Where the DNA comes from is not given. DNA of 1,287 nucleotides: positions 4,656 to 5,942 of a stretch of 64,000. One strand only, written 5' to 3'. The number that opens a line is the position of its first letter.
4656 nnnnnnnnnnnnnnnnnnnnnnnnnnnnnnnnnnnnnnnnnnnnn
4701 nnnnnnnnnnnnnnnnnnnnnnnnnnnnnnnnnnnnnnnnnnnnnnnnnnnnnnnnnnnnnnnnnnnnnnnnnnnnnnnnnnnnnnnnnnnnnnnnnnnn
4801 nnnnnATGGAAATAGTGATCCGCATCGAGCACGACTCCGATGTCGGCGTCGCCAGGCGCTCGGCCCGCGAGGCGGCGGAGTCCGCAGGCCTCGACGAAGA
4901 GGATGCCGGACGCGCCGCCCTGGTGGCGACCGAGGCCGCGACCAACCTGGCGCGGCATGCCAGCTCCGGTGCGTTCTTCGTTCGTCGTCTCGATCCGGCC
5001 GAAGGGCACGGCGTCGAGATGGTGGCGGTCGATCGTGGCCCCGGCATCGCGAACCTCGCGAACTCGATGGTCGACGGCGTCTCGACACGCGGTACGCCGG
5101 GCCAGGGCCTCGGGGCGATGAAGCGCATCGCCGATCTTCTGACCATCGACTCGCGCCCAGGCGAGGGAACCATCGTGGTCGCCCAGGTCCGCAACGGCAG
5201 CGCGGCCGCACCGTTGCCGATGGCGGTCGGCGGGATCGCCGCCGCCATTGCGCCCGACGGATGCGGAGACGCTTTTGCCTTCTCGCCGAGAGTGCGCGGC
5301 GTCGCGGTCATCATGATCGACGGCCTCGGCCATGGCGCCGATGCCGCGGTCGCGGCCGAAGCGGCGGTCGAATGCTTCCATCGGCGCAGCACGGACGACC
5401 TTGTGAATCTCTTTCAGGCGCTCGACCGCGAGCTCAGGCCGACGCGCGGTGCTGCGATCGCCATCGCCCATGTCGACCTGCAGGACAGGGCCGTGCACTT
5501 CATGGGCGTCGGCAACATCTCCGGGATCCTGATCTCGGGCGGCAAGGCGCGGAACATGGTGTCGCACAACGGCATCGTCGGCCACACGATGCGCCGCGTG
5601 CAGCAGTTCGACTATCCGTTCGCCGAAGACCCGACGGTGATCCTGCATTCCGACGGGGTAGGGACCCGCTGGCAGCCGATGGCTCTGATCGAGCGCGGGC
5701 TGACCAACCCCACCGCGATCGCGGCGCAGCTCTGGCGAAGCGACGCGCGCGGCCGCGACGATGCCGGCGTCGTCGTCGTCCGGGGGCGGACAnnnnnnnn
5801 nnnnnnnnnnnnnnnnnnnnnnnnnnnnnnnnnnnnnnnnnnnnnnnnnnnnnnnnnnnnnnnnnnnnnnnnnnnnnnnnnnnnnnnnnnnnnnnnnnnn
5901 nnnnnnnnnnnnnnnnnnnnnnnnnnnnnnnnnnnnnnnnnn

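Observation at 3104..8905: Stressosome (RsbR-RsbS-RsbT) module coupled to a phosphorelay instead of sigma-B, in a seven-gene translationally coupled operon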

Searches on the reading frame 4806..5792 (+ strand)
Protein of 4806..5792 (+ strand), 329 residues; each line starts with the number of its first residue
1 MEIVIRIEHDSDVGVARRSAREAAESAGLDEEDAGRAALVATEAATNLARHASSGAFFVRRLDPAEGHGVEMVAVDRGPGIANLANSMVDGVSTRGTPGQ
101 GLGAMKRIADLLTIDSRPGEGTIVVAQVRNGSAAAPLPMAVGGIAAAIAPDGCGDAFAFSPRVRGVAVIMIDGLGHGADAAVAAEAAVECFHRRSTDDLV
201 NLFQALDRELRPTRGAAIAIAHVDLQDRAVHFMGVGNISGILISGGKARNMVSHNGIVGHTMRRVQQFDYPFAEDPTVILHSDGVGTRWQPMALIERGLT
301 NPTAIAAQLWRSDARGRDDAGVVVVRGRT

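Call 5: search_protein_families(library=pfam, proteins=[window:4806-5792:+], max_evalue=0.01)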
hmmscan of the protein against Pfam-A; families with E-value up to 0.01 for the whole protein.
window:4806-5792:+ (329 aa): 3 families
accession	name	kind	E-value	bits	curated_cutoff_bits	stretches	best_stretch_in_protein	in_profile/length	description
PF13581.12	HATPase_c_2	-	4e-13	49.9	27.4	1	12-126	7-125/127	Histidine kinase-like ATPase domain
PF07228.17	SpoIIE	-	4.4e-10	40.3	25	1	165-285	4-133/192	Stage II sporulation protein E (SpoIIE)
PF02518.31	HATPase_c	-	0.00017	22.4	26.4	1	33-128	2-107/111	Histidine kinase-, DNA gyrase B-, and HSP90-like ATPase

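Call 6: search_protein_families(library=ncbifam, proteins=[window:4806-5792:+], max_evalue=0.001)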
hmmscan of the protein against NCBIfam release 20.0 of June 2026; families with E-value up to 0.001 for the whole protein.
window:4806-5792:+ (329 aa): 2 families
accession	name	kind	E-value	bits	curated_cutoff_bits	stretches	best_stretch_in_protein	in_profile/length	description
NF041045.1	RsbA_anti_sig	subfamily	2e-10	40.4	210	1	9-128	187-302/303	anti-sigma factor RsbA family regulatory protein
TIGR01925.2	spIIAB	equivalog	1.8e-05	24.7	135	1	36-125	37-131/137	anti-sigma F factor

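Call 11: find_encoding_contigs(protein=window:4806-5792:+, flank=10000, max_places=6)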
Protein window:4806-5792:+ (329 aa): 1 contig read that carries it; 1 place shown.
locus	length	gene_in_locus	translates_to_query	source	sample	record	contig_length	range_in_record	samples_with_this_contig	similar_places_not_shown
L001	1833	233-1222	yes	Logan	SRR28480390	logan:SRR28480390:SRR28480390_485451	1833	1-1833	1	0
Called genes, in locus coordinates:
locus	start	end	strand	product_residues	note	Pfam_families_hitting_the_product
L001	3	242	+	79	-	?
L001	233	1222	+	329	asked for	PF13581:HATPase_c_2, PF07228:SpoIIE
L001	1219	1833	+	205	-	?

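Call 12: find_homologous_proteins(query=window:4806-5792:+)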
Query window:4806-5792:+ (329 aa): 2282 proteins with E <= 0.001 among 8000 candidates; the best 120 are listed.
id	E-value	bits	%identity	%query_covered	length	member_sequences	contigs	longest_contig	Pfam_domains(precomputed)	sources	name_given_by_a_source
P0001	6.8e-207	704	100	100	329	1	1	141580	PF13581.13,PF07228.18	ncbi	-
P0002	1.2e-190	651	89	100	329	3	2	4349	PF13581.13,PF07228.18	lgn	-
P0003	2.0e-184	630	88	99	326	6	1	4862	PF13581.13,PF07228.18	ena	-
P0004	3.1e-172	590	83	98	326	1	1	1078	PF13581.13,PF07228.18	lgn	-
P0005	1.4e-148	513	72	99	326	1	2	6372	PF13581.13,PF02518.32,PF07228.18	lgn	-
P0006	4.1e-143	495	72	99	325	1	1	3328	PF13581.13,PF02518.32,PF07228.18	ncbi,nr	ncbi:MAG: ATP-binding protein [Rhodospirillaceae bacterium]|nr:ATP-binding protein [Rhodospirillacea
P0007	8.9e-131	454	65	98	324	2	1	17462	PF13581.13,PF02518.32,PF07228.18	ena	-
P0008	6.9e-128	445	63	98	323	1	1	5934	PF13581.13,PF07228.18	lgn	-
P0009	3.5e-125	436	63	99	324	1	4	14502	PF13581.13,PF07228.18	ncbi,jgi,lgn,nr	ncbi:MAG: serine/threonine protein kinase [Alphaproteobacteria bacterium]|nr:serine/threonine protei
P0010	1.7e-119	417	60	99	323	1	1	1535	PF13581.13,PF02518.32,PF07228.18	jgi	jgi:anti-sigma regulatory factor (Ser/Thr protein kinase)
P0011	1.6e-80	289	45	99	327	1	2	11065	PF13581.13,PF02518.32,PF07228.18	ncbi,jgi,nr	ncbi:MAG TPA: ATP-binding SpoIIE family protein phosphatase [Alphaproteobacteria bacterium]|jgi:anti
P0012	2.2e-78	282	47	98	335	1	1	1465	PF13581.13,PF02518.32,PF07228.18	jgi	jgi:anti-sigma regulatory factor (Ser/Thr protein kinase)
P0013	2.7e-78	282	48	99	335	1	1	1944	PF13581.13,PF02518.32,PF07228.18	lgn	-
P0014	9.2e-78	280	48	99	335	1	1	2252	PF13581.13,PF02518.32,PF07228.18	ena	-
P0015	3.0e-76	275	47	96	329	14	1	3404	PF13581.13,PF02518.32,PF07228.18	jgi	jgi:anti-sigma regulatory factor (Ser/Thr protein kinase)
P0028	4.0e-74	268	45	98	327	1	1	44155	PF13581.13,PF02518.32,PF07228.18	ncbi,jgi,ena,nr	ncbi:MAG: ATP-binding protein [Alphaproteobacteria bacterium]|nr:ATP-binding protein [Alphaproteobac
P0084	7.1e-71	257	44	99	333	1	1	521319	PF13581.13,PF07228.18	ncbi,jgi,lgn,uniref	ncbi:MAG TPA: ATP-binding SpoIIE family protein phosphatase [Noviherbaspirillum sp.]|jgi:anti-sigma 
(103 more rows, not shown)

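Call 13: find_encoding_contigs(protein=P0009, flank=8000, max_places=2)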
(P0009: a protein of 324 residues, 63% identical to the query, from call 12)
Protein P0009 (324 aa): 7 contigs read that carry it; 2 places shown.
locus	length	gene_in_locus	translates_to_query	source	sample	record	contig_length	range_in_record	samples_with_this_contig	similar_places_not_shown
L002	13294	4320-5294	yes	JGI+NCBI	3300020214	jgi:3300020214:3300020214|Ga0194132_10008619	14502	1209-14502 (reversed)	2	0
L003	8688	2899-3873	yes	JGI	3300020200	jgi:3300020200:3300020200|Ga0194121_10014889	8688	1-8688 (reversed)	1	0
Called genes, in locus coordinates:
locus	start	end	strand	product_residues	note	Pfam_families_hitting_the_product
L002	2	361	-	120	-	PF13384:HTH_23, PF13565:HTH_32 (faint), PF13518:HTH_28 (weak)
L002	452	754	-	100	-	-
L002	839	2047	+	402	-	PF00155:Aminotran_1_2, PF00266:Aminotran_5 (weak)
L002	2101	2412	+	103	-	-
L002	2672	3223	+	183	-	PF14361:RsbRD_N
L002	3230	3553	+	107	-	PF01740:STAS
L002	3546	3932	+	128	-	PF01740:STAS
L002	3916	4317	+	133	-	PF13581:HATPase_c_2, PF02518:HATPase_c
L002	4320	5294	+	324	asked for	PF13581:HATPase_c_2, PF07228:SpoIIE (weak)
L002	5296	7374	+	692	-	PF13581:HATPase_c_2 (faint), PF00512:HisKA, PF02518:HATPase_c, PF00072:Response_reg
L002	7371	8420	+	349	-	PF00072:Response_reg, PF07568:HisKA_2, PF13581:HATPase_c_2, PF02518:HATPase_c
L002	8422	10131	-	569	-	PF00501:AMP-binding, PF13193:AMP-binding_C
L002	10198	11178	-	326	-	PF00005:ABC_tran, PF13304:AAA_21 (faint), PF08352:oligo_HPY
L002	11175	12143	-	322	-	PF00005:ABC_tran, PF08352:oligo_HPY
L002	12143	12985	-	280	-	PF00528:BPD_transp_1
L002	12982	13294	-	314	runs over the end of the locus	PF19300:BPD_transp_1_N, PF00528:BPD_transp_1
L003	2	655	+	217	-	?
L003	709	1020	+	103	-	-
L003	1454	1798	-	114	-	-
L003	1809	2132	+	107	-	PF01740:STAS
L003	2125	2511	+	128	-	PF01740:STAS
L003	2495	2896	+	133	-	PF13581:HATPase_c_2, PF02518:HATPase_c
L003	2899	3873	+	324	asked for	PF13581:HATPase_c_2, PF07228:SpoIIE (weak)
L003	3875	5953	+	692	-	PF13581:HATPase_c_2 (faint), PF00512:HisKA, PF02518:HATPase_c, PF00072:Response_reg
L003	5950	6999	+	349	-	PF00072:Response_reg, PF07568:HisKA_2, PF13581:HATPase_c_2, PF02518:HATPase_c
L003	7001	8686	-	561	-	?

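Call 14: find_encoding_contigs(protein=P0028, flank=8000, max_places=2)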
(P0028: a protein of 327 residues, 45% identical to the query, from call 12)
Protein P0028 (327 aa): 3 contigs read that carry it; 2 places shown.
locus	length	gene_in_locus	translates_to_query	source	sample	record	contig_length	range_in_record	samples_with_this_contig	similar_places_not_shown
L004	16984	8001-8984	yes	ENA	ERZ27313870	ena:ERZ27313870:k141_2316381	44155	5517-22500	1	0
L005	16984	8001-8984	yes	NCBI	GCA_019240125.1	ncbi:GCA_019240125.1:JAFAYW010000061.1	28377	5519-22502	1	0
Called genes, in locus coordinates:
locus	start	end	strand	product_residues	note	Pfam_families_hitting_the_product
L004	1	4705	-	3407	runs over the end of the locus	?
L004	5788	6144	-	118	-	PF00072:Response_reg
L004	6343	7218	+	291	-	PF14361:RsbRD_N, PF01740:STAS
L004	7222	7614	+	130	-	PF01740:STAS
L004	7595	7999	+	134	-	PF13581:HATPase_c_2 (weak), PF02518:HATPase_c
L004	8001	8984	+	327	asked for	PF13581:HATPase_c_2, PF02518:HATPase_c (weak), PF07228:SpoIIE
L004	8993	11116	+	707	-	PF13581:HATPase_c_2, PF02518:HATPase_c, PF00512:HisKA, PF02518:HATPase_c, PF00072:Response_reg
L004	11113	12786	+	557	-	PF00072:Response_reg, PF23198:PDE8A_N (faint), PF00512:HisKA (weak), PF02518:HATPase_c, PF00072:Response_reg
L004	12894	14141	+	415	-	PF00512:HisKA, PF02518:HATPase_c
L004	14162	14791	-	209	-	-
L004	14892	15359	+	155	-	PF14588:YjgF_endoribonc, PF01042:Ribonuc_L-PSP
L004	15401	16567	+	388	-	PF04339:FemAB_like, PF13480:Acetyltransf_6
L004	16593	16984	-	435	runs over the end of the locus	PF13187:Fer4_9 (faint), PF00037:Fer4 (faint), PF12837:Fer4_6 (faint), PF12838:Fer4_7, PF13183:Fer4_8, PF13484:Fer4_16 (weak), PF13534:Fer4_17, PF02754:CCG, +1 more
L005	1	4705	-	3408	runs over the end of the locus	?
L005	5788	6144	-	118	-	PF00072:Response_reg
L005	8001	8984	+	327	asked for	PF13581:HATPase_c_2, PF02518:HATPase_c (weak), PF07228:SpoIIE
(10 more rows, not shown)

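Call 15: find_encoding_contigs(protein=P0084, flank=8000, max_places=2)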
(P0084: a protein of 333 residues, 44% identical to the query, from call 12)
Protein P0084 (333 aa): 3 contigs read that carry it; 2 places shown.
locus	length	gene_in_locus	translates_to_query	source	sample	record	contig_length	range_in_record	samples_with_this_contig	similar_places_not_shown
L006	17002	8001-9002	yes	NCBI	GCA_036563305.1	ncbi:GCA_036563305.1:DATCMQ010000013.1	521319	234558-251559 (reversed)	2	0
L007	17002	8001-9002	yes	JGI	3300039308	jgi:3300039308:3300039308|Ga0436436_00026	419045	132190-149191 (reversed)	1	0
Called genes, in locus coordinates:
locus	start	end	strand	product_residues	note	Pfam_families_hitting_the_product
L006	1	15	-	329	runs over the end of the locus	PF12706:Lactamase_B_2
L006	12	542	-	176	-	PF06127:Mpo1-like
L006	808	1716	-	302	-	PF00126:HTH_1, PF03466:LysR_substrate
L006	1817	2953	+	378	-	PF02746:MR_MLE_N, PF13378:MR_MLE_C, PF07476:MAAL_C (faint)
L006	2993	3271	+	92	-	PF02426:MIase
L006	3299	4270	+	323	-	PF03401:TctC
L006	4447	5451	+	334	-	PF02322:Cyt_bd_oxida_II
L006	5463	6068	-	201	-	PF10001:DUF2242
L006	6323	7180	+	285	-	PF14361:RsbRD_N, PF01740:STAS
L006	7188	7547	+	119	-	PF01740:STAS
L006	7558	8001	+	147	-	PF13581:HATPase_c_2, PF02518:HATPase_c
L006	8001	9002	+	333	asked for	PF13581:HATPase_c_2, PF07228:SpoIIE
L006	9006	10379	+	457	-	PF13581:HATPase_c_2, PF02518:HATPase_c, PF00512:HisKA, PF02518:HATPase_c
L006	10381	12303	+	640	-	PF00072:Response_reg, PF13188:PAS_8 (faint), PF08447:PAS_3, PF00512:HisKA, PF02518:HATPase_c, PF00072:Response_reg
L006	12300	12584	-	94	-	PF00583:Acetyltransf_1, PF14542:Acetyltransf_CG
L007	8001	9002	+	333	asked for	PF13581:HATPase_c_2, PF07228:SpoIIE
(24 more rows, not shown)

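Call 22: search_solved_structures(query=window:4806-5792:+, show_alignments=3, max_evalue=0.01)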
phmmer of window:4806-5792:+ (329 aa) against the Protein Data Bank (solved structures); distinct sequences matched with E-value up to 0.01: 2.
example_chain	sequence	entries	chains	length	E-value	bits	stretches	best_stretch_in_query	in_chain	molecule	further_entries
3zt9_A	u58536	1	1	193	4.5e-18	69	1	151-326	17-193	Stage II sporulation protein E (SpoIIE)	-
3w40_A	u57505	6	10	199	6.8e-07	32.3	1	153-286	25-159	Phosphoserine phosphatase RsbX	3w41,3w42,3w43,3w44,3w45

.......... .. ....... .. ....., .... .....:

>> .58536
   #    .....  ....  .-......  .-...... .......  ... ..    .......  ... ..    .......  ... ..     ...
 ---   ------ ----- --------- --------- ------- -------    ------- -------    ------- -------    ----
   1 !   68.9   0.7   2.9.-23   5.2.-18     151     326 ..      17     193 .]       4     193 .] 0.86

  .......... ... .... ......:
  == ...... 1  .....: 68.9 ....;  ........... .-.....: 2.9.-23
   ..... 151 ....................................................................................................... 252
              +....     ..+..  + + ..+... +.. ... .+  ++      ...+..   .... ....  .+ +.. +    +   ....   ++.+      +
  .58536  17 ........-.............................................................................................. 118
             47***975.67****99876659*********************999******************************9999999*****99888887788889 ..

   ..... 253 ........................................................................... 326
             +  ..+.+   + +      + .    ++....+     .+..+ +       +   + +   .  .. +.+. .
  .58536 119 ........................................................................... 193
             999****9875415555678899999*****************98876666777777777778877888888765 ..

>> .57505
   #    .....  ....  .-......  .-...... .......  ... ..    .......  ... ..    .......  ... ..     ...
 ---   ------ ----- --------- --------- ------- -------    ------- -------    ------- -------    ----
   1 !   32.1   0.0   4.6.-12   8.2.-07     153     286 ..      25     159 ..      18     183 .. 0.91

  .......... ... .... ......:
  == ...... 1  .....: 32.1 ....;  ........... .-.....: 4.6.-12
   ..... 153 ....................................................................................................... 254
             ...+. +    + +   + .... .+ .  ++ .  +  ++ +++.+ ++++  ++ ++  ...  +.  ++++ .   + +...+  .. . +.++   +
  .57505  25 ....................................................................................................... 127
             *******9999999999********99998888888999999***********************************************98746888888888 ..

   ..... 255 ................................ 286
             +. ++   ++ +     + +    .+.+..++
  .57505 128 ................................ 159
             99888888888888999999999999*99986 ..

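Call 25: find_encoding_contigs(protein=P0003, flank=6000, max_places=3)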
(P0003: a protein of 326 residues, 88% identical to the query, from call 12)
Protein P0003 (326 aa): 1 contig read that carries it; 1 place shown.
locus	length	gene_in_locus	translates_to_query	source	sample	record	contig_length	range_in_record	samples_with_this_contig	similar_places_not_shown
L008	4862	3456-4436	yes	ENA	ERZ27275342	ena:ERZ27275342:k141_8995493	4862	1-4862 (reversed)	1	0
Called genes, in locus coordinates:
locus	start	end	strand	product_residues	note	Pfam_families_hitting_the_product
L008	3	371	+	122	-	?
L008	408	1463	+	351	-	PF02126:PTE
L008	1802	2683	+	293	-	PF14361:RsbRD_N, PF01740:STAS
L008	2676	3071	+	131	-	PF01740:STAS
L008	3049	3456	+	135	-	PF13581:HATPase_c_2, PF02518:HATPase_c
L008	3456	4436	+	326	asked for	PF13581:HATPase_c_2, PF07228:SpoIIE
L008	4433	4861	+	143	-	?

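Call 26: find_encoding_contigs(protein=P0002, flank=6000, max_places=3)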
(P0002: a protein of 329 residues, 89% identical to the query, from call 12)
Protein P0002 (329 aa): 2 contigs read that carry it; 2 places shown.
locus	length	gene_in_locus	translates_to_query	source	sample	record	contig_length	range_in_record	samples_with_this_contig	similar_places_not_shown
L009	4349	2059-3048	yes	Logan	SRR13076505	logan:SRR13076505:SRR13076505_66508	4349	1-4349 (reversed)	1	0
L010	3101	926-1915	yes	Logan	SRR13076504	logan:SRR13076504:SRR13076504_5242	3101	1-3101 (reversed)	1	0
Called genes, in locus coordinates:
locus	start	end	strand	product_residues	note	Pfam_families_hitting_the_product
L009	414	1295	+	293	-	PF14361:RsbRD_N, PF01740:STAS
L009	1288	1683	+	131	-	PF01740:STAS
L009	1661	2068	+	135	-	PF13581:HATPase_c_2, PF02518:HATPase_c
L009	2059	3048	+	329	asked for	PF13581:HATPase_c_2, PF07228:SpoIIE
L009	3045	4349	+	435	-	?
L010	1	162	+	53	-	?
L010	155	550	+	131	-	PF01740:STAS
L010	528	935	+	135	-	PF13581:HATPase_c_2, PF02518:HATPase_c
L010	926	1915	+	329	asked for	PF13581:HATPase_c_2, PF07228:SpoIIE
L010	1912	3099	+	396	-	?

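Call 35: find_related_loci(query=A1, collection=genome_contigs, flank=8000)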
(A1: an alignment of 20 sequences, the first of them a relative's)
Query A1 (329 aa) in genome_contigs; peptide patterns used: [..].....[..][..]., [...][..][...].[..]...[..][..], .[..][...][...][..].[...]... (x = any residue, [..] = any of these).
600 stretches matched a pattern (row limit reached: there are more); 451 encode a relative of the query (tblastn E <= 1e-3); the best 80 are kept; 80 distinct loci.
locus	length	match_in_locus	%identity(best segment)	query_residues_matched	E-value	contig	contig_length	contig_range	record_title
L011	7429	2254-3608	87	1-328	6e-179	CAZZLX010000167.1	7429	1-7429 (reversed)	MAG TPA_asm: uncultured Rhizobium sp. isolate SRP124364_co1_94 genome assembly, contig: NODE_12196_length_7429_cov_5.514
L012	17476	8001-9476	44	2-326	1e-74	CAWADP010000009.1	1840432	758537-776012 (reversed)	MAG: uncultured Alphaproteobacteria bacterium isolate MFD09286.bin.1.124 genome assembly, contig: contig_23014, whole ge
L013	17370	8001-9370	43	2-326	3e-75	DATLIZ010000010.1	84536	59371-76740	MAG TPA_asm: Aliidongia sp. isolate SMAG_U13682 k141_51100, whole genome shotgun sequence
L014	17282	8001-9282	43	1-326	2e-74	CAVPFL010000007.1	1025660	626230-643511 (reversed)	MAG: uncultured Alphaproteobacteria bacterium isolate MFD10071.bin.1.145 genome assembly, contig: contig_38026, whole ge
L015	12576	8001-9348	45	2-328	4e-74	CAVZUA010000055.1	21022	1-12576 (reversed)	MAG: uncultured Alphaproteobacteria bacterium isolate MFD04967.bin.1.114 genome assembly, contig: contig_9532, whole gen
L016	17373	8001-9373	44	3-326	1e-73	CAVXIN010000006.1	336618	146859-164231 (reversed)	MAG: uncultured Gemmatimonadales bacterium isolate MFD03066.bin.2.169 genome assembly, contig: contig_33195, whole genom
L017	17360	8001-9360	44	2-326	2e-73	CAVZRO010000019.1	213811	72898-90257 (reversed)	MAG: uncultured proteobacterium isolate MFD05705.bin.1.193 genome assembly, contig: contig_54725, whole genome shotgun s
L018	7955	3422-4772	44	2-326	3e-72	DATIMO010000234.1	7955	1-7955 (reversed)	MAG TPA_asm: Acetobacteraceae bacterium isolate SMAG_U15772 k141_101302, whole genome shotgun sequence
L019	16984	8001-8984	42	5-327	1e-71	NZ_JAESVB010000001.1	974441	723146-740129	Acidisoma silvae strain HW T2.11 contig00001, whole genome shotgun sequence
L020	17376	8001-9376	49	3-328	5e-71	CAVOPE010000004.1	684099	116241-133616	MAG: uncultured Gemmatimonadales bacterium isolate MFD00392.bin.1.345 genome assembly, contig: contig_4081, whole genome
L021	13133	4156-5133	44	2-326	4e-71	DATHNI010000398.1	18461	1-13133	MAG TPA_asm: Acetobacteraceae bacterium isolate SMAG_U12654 k141_3967229, whole genome shotgun sequence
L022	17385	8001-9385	45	3-326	2e-70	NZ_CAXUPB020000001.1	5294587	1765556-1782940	Massilia sp. LjRoot122 LJR122c1, whole genome shotgun sequence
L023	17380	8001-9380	42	3-326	2e-70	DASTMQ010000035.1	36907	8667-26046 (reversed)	MAG TPA_asm: Hyphomicrobiaceae bacterium isolate SMAG_U3765 k141_1841988, whole genome shotgun sequence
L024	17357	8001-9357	40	1-329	5e-70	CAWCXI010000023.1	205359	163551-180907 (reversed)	MAG: uncultured Alphaproteobacteria bacterium isolate MFD06714.bin.2.86 genome assembly, contig: contig_67766, whole gen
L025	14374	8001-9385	43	2-326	2e-69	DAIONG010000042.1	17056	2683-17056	MAG TPA_asm: Burkholderiaceae bacterium isolate CTOTU50295 NODE_77_length_17056_cov_21.893300, whole genome shotgun sequ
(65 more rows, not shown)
